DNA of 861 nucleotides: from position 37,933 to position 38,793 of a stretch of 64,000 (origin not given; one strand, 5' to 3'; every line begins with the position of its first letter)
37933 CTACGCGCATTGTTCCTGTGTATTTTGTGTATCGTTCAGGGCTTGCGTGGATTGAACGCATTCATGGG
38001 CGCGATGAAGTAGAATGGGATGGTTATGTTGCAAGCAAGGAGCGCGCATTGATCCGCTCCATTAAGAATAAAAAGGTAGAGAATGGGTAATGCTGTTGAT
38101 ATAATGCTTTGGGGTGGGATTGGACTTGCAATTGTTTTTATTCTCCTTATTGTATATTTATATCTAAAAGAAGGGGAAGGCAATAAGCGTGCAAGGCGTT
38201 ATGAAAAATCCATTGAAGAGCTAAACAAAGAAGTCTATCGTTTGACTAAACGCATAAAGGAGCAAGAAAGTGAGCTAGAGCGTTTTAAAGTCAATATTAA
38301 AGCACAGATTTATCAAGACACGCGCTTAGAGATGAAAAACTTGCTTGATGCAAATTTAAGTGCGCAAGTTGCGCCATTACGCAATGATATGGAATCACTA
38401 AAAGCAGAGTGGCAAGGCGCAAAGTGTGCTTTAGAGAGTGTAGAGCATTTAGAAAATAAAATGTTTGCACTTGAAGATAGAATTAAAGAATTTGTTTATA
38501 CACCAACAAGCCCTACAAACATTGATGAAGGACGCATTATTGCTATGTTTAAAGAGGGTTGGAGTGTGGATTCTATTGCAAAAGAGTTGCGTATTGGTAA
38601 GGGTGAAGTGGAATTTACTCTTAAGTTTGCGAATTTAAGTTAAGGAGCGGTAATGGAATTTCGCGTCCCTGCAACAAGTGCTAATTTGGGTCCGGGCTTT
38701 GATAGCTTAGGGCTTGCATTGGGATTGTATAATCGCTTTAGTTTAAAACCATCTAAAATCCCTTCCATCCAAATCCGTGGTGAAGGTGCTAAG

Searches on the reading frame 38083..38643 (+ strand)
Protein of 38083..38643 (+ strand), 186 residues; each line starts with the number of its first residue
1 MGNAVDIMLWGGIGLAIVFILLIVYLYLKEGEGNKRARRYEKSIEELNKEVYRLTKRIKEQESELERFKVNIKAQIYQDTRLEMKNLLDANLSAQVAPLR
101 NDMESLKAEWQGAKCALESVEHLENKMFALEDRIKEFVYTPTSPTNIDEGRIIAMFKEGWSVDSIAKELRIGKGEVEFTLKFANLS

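Call 77: search_protein_families(library=ncbifam, proteins=[window:38083-38643:+], max_evalue=0.00001)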
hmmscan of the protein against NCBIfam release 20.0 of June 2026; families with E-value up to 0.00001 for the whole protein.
window:38083-38643:+ (186 aa): 1 family
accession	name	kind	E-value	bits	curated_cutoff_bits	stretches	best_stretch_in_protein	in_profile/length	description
NF047515.1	SpiroCoCo_C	equivalog_domain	4.1e-10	39.3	125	0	149-180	282-313/313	SpiroCoCo family coiled-coil protein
